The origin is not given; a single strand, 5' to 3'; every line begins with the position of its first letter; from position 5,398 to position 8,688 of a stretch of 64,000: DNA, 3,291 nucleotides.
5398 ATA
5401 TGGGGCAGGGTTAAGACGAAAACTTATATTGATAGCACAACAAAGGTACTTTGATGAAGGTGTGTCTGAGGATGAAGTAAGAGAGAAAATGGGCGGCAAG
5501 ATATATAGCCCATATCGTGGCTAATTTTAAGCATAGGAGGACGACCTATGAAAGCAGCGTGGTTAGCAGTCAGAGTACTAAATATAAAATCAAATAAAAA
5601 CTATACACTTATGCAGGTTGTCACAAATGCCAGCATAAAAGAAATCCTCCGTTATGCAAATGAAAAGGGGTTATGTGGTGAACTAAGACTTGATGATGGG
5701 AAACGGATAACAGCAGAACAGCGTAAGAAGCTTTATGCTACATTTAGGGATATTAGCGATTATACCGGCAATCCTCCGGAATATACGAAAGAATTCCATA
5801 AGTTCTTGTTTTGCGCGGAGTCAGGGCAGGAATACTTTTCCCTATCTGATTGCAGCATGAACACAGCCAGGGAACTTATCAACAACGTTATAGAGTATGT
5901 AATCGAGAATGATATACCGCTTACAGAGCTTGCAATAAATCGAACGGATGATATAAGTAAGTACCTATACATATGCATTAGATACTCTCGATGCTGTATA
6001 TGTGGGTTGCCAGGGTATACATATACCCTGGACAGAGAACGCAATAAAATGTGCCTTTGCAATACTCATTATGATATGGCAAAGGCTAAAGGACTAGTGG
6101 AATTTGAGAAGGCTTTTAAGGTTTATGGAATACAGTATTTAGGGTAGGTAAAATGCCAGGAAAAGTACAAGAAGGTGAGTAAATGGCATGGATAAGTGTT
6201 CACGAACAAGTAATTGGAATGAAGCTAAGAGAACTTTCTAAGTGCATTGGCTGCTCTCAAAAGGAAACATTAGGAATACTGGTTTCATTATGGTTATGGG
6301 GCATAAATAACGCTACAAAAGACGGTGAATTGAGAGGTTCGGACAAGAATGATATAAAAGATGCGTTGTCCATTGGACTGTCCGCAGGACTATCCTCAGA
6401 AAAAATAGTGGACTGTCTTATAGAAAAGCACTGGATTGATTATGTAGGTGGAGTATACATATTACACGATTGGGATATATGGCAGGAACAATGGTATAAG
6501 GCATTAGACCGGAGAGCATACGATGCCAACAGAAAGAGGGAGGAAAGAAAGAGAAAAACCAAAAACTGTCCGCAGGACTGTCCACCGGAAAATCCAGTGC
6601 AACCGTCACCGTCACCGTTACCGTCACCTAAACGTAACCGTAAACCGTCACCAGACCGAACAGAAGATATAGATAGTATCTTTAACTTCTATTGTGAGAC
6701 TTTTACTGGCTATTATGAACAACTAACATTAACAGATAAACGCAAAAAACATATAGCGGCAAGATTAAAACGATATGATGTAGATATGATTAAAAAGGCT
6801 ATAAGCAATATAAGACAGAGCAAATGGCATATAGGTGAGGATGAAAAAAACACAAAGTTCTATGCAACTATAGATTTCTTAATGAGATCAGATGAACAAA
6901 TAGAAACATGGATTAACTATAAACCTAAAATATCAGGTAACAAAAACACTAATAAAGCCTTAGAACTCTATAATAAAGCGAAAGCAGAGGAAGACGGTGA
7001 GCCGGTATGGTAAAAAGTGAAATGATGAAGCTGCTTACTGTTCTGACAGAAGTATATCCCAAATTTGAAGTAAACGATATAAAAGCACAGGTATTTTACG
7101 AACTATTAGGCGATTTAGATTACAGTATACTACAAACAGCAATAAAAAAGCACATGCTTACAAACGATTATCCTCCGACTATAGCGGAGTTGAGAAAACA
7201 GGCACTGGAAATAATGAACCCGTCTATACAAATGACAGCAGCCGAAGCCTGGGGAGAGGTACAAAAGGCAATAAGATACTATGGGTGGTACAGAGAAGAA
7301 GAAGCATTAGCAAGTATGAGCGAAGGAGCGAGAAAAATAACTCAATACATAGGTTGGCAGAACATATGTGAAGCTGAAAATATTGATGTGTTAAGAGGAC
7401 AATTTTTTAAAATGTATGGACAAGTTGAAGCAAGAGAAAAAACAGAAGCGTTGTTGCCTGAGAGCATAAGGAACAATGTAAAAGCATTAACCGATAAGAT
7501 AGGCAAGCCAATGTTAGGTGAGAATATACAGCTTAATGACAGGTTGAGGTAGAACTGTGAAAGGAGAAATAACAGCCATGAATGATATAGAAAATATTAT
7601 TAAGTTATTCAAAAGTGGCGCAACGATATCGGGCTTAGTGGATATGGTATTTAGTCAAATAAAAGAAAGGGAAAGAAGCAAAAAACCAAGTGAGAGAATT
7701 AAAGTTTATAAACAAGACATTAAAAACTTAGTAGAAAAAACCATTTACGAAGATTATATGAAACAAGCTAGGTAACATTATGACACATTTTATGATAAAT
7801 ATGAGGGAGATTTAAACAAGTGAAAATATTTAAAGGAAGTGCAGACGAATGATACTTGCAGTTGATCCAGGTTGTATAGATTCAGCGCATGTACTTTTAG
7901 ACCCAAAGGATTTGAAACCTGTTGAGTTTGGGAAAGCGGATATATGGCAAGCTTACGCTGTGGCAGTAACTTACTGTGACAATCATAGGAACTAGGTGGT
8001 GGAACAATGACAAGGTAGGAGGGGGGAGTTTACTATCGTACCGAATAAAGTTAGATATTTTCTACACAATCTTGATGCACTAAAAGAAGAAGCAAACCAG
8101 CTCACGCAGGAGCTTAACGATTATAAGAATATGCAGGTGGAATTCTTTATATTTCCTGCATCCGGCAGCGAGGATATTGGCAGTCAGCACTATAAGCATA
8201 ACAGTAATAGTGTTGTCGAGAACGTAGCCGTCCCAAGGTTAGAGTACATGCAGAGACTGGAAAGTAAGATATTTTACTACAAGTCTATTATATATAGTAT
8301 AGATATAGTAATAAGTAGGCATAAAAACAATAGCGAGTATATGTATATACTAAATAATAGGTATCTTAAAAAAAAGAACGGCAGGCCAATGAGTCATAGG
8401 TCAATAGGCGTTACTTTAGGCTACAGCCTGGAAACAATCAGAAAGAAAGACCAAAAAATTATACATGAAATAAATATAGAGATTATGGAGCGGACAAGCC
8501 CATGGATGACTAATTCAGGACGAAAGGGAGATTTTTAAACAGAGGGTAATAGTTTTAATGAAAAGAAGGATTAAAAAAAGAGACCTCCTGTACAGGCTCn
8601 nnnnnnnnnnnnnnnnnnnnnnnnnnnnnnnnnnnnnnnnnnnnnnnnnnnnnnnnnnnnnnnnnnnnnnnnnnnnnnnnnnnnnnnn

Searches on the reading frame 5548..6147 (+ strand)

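Call 9: search_protein_families(library=phrogs, proteins=[window:5548-6147:+], max_evalue=0.001)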
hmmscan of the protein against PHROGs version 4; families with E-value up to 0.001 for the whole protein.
window:5548-6147:+ (199 aa): 2 families
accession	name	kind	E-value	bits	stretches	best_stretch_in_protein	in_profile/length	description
phrog_398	-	unknown function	1.2e-40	140.5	1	14-196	10-210/225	-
phrog_9093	-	unknown function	1.6e-06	29.3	1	42-86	38-82/97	-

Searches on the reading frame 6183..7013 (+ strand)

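Call 9: search_protein_families(library=phrogs, proteins=[window:6183-7013:+], max_evalue=0.001)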
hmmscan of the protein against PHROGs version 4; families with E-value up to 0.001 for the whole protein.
window:6183-7013:+ (276 aa): 10 families
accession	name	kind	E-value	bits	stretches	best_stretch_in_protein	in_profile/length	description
phrog_13246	-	DNA, RNA and nucleotide metabolism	4.5e-26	92.9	1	1-157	1-140/250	replisome organizer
phrog_9474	-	DNA, RNA and nucleotide metabolism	8.4e-19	69.2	1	1-263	1-202/288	replication initiation protein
phrog_21472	-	unknown function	2.2e-09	38.4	1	145-247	167-253/299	-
phrog_10469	-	DNA, RNA and nucleotide metabolism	8.1e-09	36.2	1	164-236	189-261/305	DnaD-like helicase loader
phrog_16167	-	DNA, RNA and nucleotide metabolism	5e-08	34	1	150-254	174-276/315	replication initiation protein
phrog_345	-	DNA, RNA and nucleotide metabolism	8.5e-08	33.2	1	116-238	151-280/297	replication initiation O-like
phrog_18020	-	DNA, RNA and nucleotide metabolism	1.4e-07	32.6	1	135-258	111-229/248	replication initiation O-like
phrog_19658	-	DNA, RNA and nucleotide metabolism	1.6e-07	32.1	1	153-241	158-243/283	replication initiation protein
phrog_2509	-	DNA, RNA and nucleotide metabolism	6.6e-05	23.6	1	19-129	22-120/277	replication initiation protein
phrog_2447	-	DNA, RNA and nucleotide metabolism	0.00079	20.6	0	75-132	63-120/295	replication initiation protein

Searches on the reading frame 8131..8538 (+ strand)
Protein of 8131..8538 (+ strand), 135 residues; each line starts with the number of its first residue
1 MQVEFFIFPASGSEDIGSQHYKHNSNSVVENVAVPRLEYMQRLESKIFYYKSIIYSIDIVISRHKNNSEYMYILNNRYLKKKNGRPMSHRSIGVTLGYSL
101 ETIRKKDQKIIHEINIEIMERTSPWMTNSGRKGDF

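Call 5: search_protein_families(library=pfam, proteins=[window:8131-8538:+], max_evalue=0.01)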
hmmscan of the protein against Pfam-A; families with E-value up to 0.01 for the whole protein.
window:8131-8538:+ (135 aa): 0 families

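Call 9: search_protein_families(library=phrogs, proteins=[window:8131-8538:+], max_evalue=0.001)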
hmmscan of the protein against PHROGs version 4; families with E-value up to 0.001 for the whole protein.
window:8131-8538:+ (135 aa): 1 family
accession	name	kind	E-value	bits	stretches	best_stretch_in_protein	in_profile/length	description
phrog_36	-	transcription regulation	1.1e-06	29.5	1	16-122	95-191/220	transcriptional regulator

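Call 40: find_related_loci(query=window:8131-8538:+, collection=viral_contigs, flank=10000)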
Query window:8131-8538:+ (135 aa) in viral_contigs; peptide patterns used: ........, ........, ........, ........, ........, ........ (x = any residue, [..] = any of these).
45 stretches matched a pattern; 1 encode a relative of the query (tblastn E <= 1e-3); 1 distinct loci.
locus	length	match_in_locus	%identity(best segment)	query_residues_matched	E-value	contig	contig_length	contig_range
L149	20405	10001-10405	86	1-135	3e-78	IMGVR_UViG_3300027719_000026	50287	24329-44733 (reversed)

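Call 43: search_protein_families(library=pfam, proteins=[L149:11030-13024:-, L149:13718-14320:+, L149:14504-15574:+, L149:15638-16750:-, L149:16906-17319:-, L149:17742-18338:-, L149:18471-18854:-], max_evalue=0.001)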
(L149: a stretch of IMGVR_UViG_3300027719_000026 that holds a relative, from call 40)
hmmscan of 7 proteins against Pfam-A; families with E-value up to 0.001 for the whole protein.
L149:11030-13024:- (664 aa): 2 families
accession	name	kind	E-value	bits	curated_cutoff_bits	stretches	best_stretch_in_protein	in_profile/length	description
PF09554.16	RE_HaeII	-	3.1e-141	471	25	1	320-652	1-335/338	HaeII restriction endonuclease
PF00145.23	DNA_methylase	-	2e-92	310.6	22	1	5-303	1-324/324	C-5 cytosine-specific DNA methylase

L149:13718-14320:+ (200 aa): 0 families

L149:14504-15574:+ (356 aa): 0 families

L149:15638-16750:- (370 aa): 8 families
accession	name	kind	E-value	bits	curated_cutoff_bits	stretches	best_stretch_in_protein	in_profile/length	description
PF13424.12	TPR_12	-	1.5e-20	73.6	30.1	2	200-265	5-73/77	Tetratricopeptide repeat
PF07719.23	TPR_2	-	1.9e-11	43.6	27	1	239-266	3-30/34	Tetratricopeptide repeat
PF00515.34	TPR_1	-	5.8e-11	42.2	27.8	2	200-226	3-29/34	Tetratricopeptide repeat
PF13181.12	TPR_8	-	2.3e-07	30.9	25.7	0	239-265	3-29/34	Tetratricopeptide repeat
PF17874.7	TPR_MalT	-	2.8e-07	30.6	45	0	211-290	14-92/336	MalT-like TPR region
PF13176.12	TPR_7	-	4.6e-06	26.7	27.9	0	241-259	3-21/36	Tetratricopeptide repeat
PF13428.12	TPR_14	-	9e-06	26.3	23.5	0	242-265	6-29/44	Tetratricopeptide repeat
PF13374.12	TPR_10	-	9.6e-06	25.9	27.5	0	238-259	3-24/42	Tetratricopeptide repeat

L149:16906-17319:- (137 aa): 0 families

L149:17742-18338:- (198 aa): 0 families

L149:18471-18854:- (127 aa): 0 families
